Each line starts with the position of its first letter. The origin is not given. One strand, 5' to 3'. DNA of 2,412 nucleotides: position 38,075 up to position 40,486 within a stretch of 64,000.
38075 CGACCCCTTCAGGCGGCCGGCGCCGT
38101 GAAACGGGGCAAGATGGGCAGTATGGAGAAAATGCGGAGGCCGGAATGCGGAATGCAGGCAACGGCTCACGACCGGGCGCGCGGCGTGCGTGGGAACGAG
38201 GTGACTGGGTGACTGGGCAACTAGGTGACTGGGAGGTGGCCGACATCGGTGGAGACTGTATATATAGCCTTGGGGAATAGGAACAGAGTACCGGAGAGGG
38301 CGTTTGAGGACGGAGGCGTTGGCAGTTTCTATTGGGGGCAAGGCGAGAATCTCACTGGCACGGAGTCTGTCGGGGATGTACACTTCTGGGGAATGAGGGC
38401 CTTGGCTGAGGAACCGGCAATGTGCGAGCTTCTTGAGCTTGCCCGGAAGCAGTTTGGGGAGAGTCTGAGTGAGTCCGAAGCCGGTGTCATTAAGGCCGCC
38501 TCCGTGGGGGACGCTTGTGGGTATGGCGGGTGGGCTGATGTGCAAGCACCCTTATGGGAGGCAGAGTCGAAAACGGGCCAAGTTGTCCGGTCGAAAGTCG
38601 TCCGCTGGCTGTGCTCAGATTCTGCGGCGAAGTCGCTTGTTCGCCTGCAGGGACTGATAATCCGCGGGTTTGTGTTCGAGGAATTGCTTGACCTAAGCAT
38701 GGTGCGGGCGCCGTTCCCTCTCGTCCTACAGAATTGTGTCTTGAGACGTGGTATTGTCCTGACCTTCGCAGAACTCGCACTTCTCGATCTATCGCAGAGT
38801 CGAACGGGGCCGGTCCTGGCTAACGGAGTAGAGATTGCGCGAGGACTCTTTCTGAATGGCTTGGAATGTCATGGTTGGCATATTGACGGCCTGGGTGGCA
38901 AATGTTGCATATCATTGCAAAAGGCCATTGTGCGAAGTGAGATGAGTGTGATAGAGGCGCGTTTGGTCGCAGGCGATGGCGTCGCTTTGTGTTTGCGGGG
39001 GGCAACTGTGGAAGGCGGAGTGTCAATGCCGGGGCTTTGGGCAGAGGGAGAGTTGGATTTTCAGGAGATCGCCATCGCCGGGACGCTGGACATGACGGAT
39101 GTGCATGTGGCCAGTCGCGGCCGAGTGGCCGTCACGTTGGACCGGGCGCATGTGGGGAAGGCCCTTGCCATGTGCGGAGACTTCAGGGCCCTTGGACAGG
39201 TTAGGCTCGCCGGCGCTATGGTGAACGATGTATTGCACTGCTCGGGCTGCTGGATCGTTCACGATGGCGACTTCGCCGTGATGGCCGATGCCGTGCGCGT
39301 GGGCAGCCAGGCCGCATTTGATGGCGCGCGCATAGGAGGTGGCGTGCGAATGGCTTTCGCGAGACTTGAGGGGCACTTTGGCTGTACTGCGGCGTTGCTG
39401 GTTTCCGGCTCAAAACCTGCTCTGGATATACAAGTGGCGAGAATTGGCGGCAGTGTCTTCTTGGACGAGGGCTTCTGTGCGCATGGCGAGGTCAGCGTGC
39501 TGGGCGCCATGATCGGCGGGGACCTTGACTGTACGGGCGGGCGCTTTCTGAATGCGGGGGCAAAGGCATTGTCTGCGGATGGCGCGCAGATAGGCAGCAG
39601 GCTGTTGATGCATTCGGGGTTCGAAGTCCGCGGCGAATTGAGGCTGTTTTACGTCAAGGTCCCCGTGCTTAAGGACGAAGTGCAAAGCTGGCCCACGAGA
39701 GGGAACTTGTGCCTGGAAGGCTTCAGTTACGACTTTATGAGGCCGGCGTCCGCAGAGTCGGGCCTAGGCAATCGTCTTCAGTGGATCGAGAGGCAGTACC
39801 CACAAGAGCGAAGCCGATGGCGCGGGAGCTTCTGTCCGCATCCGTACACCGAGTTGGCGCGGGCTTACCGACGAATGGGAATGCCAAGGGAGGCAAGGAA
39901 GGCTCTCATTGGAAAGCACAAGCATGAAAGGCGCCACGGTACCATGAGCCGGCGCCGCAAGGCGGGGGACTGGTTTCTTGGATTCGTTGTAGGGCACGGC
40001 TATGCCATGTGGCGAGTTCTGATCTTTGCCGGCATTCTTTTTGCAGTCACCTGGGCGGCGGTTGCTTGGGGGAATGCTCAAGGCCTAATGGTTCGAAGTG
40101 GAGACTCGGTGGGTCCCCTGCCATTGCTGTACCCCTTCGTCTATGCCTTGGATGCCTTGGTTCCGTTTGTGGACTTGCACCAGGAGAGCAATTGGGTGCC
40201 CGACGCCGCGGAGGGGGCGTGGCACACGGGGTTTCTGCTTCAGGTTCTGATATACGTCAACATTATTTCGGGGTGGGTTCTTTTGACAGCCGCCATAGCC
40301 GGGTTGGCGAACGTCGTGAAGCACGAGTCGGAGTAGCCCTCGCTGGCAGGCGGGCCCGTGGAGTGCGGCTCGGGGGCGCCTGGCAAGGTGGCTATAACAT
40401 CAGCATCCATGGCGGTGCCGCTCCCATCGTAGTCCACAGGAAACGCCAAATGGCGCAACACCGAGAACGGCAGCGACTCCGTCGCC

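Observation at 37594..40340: Low-GC islet inserted 3' of tRNA-Met carrying one orphan repeat/membrane protein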

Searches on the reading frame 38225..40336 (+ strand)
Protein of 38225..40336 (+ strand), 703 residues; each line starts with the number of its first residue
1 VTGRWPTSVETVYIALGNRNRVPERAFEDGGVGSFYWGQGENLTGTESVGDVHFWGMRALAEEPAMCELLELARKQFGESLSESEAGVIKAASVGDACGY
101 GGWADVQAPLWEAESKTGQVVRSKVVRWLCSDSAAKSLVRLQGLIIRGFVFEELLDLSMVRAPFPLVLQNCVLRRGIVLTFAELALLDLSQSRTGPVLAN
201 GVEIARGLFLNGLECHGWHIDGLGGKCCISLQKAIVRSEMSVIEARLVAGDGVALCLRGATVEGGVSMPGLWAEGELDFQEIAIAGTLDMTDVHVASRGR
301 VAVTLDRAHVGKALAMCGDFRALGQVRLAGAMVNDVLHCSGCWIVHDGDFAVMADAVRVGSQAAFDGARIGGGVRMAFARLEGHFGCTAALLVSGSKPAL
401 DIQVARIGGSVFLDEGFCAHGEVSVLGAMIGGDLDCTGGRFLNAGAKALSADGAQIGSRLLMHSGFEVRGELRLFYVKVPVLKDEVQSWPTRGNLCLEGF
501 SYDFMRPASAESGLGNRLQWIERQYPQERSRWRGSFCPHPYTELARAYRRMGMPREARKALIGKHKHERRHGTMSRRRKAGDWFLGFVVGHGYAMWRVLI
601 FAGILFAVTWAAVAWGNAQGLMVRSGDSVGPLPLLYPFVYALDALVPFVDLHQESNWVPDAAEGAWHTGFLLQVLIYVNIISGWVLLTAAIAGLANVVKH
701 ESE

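Call 5: search_protein_families(library=pfam, proteins=[window:38225-40336:+], max_evalue=1)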
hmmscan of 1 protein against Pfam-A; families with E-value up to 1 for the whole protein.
window:38225-40336:+ (703 aa): 0 families

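Call 6: search_protein_families(library=ncbifam, proteins=[window:38225-40336:+], max_evalue=1)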
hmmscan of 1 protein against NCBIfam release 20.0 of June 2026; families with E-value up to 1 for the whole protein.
window:38225-40336:+ (703 aa): 0 families

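Call 7: find_homologous_proteins(query=window:38225-40336:+)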
Query window:38225-40336:+ (703 aa): 32 proteins with E <= 0.001 among 8000 candidates.
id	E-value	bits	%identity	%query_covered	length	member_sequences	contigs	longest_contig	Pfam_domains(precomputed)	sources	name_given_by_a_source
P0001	0.0e+0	1584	100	99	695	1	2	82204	-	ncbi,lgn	-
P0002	7.0e-82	294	29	62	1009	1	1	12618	PF13576.13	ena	-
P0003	2.2e-81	292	28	67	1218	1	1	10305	PF13576.13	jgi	jgi:hypothetical protein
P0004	3.4e-78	282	30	67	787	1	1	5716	-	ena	-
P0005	1.8e-75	273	27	61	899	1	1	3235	PF11480.14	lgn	-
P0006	1.5e-72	263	29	64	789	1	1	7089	-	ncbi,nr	ncbi:MAG: hypothetical protein IIC71_14820 [Acidobacteria bacterium]|nr:hypothetical protein [Acidob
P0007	2.3e-62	229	30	54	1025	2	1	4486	PF13576.13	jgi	jgi:hypothetical protein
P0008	8.4e-58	214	29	90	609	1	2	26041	-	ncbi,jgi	-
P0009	8.7e-53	198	27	86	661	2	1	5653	PF13576.13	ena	-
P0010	2.5e-51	193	30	83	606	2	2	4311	PF13576.13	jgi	jgi:hypothetical protein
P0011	7.1e-50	188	26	64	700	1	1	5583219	-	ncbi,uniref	ncbi:hypothetical protein [Geodermatophilus sp. URMC 62]|uniref:hypothetical protein n=1 Tax=Geoderm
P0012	1.2e-47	181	29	60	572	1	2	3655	-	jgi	-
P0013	2.3e-45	173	25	65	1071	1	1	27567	PF13576.13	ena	-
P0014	2.3e-42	163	27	81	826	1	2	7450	-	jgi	jgi:hypothetical protein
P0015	1.2e-40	158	28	68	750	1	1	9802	PF13576.13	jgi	jgi:hypothetical protein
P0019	2.6e-27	113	25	83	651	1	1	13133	PF13576.13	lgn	-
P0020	4.1e-26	109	25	80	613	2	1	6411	PF13576.13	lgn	-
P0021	2.5e-25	107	28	30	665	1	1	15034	PF13576.13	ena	-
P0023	1.0e-22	98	25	57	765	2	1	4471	PF13576.13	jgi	jgi:hypothetical protein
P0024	4.8e-22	96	29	57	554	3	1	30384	PF13576.13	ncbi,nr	ncbi:MAG: hypothetical protein LKCHEGNO_02301 [Burkholderiaceae bacterium]|nr:hypothetical protein [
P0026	3.0e-18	83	28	57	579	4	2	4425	PF13576.13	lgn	-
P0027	1.1e-17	82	26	61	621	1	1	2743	PF13576.13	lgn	-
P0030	1.6e-14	71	24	80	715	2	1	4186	PF13576.13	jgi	jgi:hypothetical protein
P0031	5.1e-11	60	21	54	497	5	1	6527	-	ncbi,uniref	ncbi:membrane-associated oxidoreductase [Streptomyces sp. NPDC059447]|uniref:membrane-associated oxi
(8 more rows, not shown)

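Call 9: find_encoding_contigs(protein=P0001, flank=10000, max_places=4)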
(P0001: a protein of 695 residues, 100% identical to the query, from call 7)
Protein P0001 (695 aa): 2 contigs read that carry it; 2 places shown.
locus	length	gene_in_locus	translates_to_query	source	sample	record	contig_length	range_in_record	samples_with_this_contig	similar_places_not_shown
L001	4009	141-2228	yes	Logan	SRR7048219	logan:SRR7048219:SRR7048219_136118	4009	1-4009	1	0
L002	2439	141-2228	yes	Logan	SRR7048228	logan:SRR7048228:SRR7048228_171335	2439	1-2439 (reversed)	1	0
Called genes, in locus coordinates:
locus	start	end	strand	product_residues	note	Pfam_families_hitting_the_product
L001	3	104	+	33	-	?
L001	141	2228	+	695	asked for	-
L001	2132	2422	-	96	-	-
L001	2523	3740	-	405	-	PF13229:Beta_helix (weak)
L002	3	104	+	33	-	?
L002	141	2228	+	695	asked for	-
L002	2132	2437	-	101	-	?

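Call 10: list_cluster_members(proteins=[P0001])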
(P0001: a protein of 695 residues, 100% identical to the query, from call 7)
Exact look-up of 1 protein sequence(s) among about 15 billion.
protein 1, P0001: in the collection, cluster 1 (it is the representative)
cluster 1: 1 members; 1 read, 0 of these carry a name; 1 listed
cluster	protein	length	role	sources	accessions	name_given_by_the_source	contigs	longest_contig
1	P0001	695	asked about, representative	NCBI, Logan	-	-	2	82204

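Call 20: search_protein_representatives(protein=window:38393-40336:+)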
Query: 647 residues. Proteins with E-value up to 0.001 (for the whole library): 8549; up to 1e-10: 5540; up to 1e-30: 1837. The best 150 are listed.
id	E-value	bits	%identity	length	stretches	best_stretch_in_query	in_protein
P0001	0.0e+00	1468.1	100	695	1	1-647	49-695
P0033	1.5e-119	416.6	41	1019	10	351-644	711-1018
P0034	8.5e-119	414.1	46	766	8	343-643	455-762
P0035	7.4e-112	391.2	45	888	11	351-637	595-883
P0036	2.5e-105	369.6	43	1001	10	343-602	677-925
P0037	4.6e-104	365.4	43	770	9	413-643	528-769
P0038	5.6e-102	358.5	40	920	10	8-154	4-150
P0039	1.7e-101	356.9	44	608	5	351-645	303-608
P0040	1.9e-101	356.8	43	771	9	341-643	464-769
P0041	4.2e-97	342.4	36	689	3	210-645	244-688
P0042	1.9e-96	340.3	43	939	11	350-645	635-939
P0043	3.8e-95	335.9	36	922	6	343-645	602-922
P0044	4.1e-95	335.8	45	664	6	349-644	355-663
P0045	5.2e-95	335.5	41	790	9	417-643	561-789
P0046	2.2e-94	333.4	39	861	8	348-645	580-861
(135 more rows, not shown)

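Call 22: search_protein_families(library=padloc, proteins=[window:38393-40336:+], max_evalue=1)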
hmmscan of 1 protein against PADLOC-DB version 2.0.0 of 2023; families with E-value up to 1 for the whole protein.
window:38393-40336:+ (647 aa): 0 families

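Call 23: search_protein_families(library=phrogs, proteins=[window:38393-40336:+], max_evalue=1)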
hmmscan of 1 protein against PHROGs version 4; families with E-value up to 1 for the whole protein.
window:38393-40336:+ (647 aa): 1 family
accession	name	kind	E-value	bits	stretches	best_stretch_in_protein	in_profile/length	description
phrog_36250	-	unknown function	0.14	14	1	496-527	33-64/100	-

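Call 24: search_solved_structures(query=window:38393-40336:+, max_evalue=1)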
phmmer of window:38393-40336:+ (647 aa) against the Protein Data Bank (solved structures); distinct sequences matched with E-value up to 1: 0.

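Call 37: find_encoding_contigs(protein=P0008, flank=8000, max_places=2)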
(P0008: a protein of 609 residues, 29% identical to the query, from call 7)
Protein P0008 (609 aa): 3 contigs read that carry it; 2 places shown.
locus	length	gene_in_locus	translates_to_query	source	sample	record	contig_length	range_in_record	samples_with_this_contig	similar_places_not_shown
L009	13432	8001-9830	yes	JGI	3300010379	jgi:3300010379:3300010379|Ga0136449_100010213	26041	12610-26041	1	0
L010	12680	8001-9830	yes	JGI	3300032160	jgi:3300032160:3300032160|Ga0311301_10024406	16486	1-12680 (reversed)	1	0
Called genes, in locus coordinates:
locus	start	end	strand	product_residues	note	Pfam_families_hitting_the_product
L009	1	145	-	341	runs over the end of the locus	PF05050:Methyltransf_21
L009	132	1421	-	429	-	-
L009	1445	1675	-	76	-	-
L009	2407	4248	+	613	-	-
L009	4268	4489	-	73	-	-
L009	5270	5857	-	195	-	PF04519:Bactofilin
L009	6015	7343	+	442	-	PF13701:DDE_Tnp_1_4, PF01609:DDE_Tnp_1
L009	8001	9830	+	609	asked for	-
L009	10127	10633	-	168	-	PF09588:YqaJ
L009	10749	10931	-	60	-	-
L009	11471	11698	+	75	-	-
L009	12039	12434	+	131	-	PF01695:IstB_IS21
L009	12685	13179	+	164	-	-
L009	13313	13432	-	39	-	?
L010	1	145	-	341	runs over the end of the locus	PF05050:Methyltransf_21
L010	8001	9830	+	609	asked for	-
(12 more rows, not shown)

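Call 38: find_encoding_contigs(protein=P0011, flank=8000, max_places=2)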
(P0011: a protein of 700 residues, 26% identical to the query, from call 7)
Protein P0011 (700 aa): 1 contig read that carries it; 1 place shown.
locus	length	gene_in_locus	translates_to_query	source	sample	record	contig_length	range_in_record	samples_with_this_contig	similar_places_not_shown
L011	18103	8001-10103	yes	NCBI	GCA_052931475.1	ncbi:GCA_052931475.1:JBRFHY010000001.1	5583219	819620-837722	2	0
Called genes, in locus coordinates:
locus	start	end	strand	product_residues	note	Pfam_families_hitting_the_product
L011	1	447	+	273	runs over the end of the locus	PF09250:Prim-Pol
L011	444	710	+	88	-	-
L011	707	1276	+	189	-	-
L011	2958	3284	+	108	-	-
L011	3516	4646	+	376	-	-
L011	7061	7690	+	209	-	-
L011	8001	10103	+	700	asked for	-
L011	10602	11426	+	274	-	-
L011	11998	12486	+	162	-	-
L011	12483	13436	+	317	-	-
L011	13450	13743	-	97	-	PF06013:WXG100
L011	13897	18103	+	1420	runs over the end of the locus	PF00498:FHA, PF16697:Yop-YscD_cpl, PF01580:FtsK_SpoIIIE, PF13401:AAA_22 (faint), PF01580:FtsK_SpoIIIE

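Call 39: find_encoding_contigs(protein=P0024, flank=8000, max_places=1)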
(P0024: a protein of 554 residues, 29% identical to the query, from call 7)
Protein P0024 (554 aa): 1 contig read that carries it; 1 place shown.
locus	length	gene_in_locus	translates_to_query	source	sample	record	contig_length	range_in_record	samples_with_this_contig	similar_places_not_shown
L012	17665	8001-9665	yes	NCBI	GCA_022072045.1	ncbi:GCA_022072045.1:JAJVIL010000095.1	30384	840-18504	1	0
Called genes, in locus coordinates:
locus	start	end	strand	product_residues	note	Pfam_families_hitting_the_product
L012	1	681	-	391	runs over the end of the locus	PF07690:MFS_1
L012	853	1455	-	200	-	PF04752:ChaC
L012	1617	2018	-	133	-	PF00903:Glyoxalase, PF13669:Glyoxalase_4 (weak), PF21701:GLOD4_C (weak)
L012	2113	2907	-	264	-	PF00106:adh_short, PF08659:KR, PF13561:adh_short_C2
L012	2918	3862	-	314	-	PF23023:Anti-Pycsar_Apyc1 (weak), PF00753:Lactamase_B, PF19583:ODP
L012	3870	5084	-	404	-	PF13174:TPR_6 (faint), PF13428:TPR_14 (faint)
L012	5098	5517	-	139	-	PF02472:ExbD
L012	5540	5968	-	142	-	PF02472:ExbD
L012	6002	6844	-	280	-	-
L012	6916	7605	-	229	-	PF03544:TonB_C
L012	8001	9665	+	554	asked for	PF13576:Pentapeptide_3 (faint)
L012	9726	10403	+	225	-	PF01841:Transglut_core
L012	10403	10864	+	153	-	PF03061:4HBT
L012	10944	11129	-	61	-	-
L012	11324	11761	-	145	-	PF01042:Ribonuc_L-PSP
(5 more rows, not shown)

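Call 40: find_encoding_contigs(protein=P0013, flank=8000, max_places=1)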
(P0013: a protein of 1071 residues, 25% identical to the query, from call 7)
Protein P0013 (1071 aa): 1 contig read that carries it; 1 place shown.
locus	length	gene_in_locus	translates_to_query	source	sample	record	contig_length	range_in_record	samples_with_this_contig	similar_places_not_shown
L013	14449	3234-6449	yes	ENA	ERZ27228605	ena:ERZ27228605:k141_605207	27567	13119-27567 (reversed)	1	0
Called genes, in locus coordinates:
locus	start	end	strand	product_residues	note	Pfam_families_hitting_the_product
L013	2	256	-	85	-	?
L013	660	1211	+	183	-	PF00903:Glyoxalase, PF13468:Glyoxalase_3 (weak), PF13669:Glyoxalase_4, PF18029:Glyoxalase_6 (weak)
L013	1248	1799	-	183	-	-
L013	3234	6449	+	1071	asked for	PF13576:Pentapeptide_3 (faint)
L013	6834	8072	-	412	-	PF13356:Arm-DNA-bind_3, PF22022:Phage_int_M, PF00589:Phage_integrase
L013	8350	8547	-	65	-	PF03884:YacG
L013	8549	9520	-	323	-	PF10150:RNase_E_G (faint)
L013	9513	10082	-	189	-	PF02545:Maf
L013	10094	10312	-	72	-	PF01176:eIF-1a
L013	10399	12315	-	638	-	PF05448:AXE1 (faint), PF00756:Esterase, PF01738:DLH, PF02129:Peptidase_S15, PF20434:BD-FAE, PF00561:Abhydrolase_1 (weak), PF12697:Abhydrolase_6, PF00326:Peptidase_S9, +3 more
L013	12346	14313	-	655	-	PF01738:DLH, PF02129:Peptidase_S15, PF20434:BD-FAE, PF00326:Peptidase_S9, PF00561:Abhydrolase_1 (faint), PF12697:Abhydrolase_6 (weak), PF07859:Abhydrolase_3 (weak), PF12146:Hydrolase_4 (weak), +1 more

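Call 41: find_encoding_contigs(protein=P0021, flank=8000, max_places=1)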
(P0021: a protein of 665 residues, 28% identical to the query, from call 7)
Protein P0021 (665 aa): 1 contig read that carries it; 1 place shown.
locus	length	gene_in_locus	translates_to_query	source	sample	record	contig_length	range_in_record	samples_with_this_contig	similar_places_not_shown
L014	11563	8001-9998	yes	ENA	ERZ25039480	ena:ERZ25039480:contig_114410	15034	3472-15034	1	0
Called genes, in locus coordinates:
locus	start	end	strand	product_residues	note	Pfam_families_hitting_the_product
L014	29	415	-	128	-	-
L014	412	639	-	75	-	-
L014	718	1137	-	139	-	PF05598:DUF772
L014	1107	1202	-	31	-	-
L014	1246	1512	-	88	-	-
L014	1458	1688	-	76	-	-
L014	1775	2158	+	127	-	-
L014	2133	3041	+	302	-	PF00271:Helicase_C, PF22590:Cas3-like_C_2 (weak), PF19306:WHD_Lhr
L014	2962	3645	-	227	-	-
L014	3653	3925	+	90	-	PF08494:DEAD_assoc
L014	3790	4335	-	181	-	PF18480:DUF5615 (faint)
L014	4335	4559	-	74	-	PF04255:DUF433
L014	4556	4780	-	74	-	PF04255:DUF433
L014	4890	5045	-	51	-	-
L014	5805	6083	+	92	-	-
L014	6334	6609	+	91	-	PF02245:Pur_DNA_glyco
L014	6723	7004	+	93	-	-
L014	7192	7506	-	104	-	-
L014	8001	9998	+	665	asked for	PF13576:Pentapeptide_3 (faint)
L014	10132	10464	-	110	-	PF13751:DDE_Tnp_1_6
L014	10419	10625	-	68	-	-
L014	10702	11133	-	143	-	-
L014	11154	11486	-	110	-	PF05598:DUF772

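Call 45: predict_structure(alignment_id=A1)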
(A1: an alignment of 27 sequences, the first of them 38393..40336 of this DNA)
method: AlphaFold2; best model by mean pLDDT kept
length: 647 residues; sequences in the alignment: 27
mean_pLDDT: 91.2   pTM: 0.84
mean pLDDT of the five models: 91.2, 89.6, 89.5, 88.9, 88.0
residues with pLDDT >= 90: 495; 70-90: 103; 50-70: 44; < 50: 5
segments of 3 or more residues with pLDDT < 50: 474-477
pLDDT, mean of each block of 10 residues (from residue 1): 68 95 91 95 65 56 88 97 95 94 97 94 98 96 97 97 64 97 98 95 98 98 98 98 96 98 97 98 98 97 98 98 98 95 98 98 98 98 96 98 96 96 96 92 94 86 90 60 95 94 93 89 90 83 91 94 89 79 92 87 76 89 90 83 65
secondary structure, 60 per line:
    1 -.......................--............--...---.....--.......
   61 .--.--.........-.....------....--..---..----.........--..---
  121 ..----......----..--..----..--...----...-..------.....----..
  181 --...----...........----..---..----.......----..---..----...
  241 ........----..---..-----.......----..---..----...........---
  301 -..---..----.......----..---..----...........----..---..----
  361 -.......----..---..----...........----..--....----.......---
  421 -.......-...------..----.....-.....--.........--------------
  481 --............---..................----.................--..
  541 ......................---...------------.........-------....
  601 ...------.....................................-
elements in order: H2-24 H27-38 E41-43 H47-51 H54-61 H67-75 H77-81 E88-91 E105-113 E127-132 E151-153 E158-160 E170-174 E183-185 E190-200 E216-222 E238-248 E265-271 E287-297 E313-319 E335-345 E362-368 E384-394 E403-406 E411-417 E422-428 E445-449 H451-455 H458-466 H483-494 H498-515 H520-536 H539-562 E566-568 H581-589 H597-600 E601-603 H610-646
